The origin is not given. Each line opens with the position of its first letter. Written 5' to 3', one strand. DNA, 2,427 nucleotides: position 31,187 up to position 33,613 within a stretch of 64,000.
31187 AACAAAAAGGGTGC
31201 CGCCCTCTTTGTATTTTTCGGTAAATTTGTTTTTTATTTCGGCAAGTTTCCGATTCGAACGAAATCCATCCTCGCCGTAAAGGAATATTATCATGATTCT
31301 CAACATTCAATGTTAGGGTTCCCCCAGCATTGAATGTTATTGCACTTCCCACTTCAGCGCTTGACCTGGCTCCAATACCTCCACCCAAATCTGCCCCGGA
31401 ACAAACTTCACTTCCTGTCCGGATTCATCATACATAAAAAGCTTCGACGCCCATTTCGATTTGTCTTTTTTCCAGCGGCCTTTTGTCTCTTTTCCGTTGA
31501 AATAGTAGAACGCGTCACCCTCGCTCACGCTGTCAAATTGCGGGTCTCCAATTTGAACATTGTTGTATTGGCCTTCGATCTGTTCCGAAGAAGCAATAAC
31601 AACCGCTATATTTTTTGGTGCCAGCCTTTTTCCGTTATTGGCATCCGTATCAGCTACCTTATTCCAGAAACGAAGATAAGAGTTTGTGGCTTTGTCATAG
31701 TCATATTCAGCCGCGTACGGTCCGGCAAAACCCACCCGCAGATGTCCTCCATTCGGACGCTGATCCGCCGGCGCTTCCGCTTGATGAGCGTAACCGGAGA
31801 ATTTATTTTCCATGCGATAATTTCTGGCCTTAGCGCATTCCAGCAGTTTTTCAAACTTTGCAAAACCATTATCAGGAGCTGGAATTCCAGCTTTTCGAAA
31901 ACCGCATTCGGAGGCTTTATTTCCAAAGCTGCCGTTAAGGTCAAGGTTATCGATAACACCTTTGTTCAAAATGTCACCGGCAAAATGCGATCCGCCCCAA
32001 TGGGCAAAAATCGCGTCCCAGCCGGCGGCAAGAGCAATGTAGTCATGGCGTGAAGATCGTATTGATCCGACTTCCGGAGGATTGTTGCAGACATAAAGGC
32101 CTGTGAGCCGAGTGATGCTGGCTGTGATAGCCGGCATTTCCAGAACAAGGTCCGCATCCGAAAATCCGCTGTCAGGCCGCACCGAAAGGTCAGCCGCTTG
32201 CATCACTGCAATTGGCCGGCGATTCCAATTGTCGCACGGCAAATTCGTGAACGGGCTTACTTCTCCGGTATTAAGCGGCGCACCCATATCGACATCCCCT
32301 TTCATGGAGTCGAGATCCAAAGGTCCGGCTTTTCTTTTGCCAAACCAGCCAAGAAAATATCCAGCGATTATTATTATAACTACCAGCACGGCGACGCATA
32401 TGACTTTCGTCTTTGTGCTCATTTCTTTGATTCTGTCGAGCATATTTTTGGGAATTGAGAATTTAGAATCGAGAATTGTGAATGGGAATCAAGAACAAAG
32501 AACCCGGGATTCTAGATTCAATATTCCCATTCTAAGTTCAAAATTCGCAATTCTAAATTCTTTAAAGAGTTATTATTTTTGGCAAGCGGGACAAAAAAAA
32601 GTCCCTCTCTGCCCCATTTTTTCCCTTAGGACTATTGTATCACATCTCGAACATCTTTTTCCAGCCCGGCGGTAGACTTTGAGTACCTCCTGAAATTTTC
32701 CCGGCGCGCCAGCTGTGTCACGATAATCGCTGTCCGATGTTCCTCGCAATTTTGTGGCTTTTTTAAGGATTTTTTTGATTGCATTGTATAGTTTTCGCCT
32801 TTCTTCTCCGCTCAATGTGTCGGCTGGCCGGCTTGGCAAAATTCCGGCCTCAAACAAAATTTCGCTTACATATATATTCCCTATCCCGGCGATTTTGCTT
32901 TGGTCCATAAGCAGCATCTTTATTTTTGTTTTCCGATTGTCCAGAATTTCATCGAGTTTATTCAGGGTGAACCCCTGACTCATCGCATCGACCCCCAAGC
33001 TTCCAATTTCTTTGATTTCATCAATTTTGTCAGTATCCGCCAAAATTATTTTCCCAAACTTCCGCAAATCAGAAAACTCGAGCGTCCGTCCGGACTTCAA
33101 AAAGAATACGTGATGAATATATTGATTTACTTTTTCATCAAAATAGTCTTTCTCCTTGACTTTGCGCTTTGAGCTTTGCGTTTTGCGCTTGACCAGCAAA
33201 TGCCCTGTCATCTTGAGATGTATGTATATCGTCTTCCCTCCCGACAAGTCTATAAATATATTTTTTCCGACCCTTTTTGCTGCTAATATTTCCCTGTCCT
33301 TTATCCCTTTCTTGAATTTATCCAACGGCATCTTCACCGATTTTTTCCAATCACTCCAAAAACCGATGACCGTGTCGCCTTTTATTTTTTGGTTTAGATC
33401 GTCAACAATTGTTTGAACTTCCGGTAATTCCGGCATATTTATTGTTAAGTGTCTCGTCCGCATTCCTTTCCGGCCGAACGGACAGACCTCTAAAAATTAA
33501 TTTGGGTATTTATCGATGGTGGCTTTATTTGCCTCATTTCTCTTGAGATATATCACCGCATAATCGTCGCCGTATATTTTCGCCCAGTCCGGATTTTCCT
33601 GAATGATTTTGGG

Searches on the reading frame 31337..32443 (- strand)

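Call 38: search_protein_families(library=pfam, proteins=[window:31337-32443:-], max_evalue=0.00001)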
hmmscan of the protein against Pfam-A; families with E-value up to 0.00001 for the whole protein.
window:31337-32443:- (368 aa): 2 families
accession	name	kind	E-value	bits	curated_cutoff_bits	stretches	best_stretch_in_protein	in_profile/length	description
PF11258.13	DUF3048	-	9.9e-28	97.6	25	1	73-210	12-148/148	Protein of unknown function (DUF3048) N-terminal domain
PF17479.7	DUF3048_C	-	1.8e-19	70.6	25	1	239-354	5-114/114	Protein of unknown function (DUF3048) C-terminal domain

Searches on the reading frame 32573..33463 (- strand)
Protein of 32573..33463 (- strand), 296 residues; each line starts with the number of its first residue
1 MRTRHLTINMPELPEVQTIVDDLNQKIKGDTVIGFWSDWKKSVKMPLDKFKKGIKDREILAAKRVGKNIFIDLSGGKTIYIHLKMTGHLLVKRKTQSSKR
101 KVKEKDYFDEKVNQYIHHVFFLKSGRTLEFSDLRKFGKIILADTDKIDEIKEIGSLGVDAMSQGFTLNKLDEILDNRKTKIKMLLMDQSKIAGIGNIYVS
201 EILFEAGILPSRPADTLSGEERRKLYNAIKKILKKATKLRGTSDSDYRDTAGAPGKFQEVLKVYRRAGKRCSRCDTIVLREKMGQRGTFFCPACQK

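Call 38: search_protein_families(library=pfam, proteins=[window:32573-33463:-], max_evalue=0.00001)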
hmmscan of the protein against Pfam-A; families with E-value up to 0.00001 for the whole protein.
window:32573-33463:- (296 aa): 3 families
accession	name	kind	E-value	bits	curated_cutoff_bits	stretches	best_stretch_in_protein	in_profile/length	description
PF01149.29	Fapy_DNA_glyco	-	2.9e-25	89.6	25.5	1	10-139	1-117/117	Formamidopyrimidine-DNA glycosylase N-terminal domain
PF06831.19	H2TH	-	3.1e-24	85.2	34.7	1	156-243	1-88/93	Formamidopyrimidine-DNA glycosylase H2TH domain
PF06827.20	zf-FPG_IleRS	-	3.1e-08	33.7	21.3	1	268-296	1-29/30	Zinc finger found in FPG and IleRS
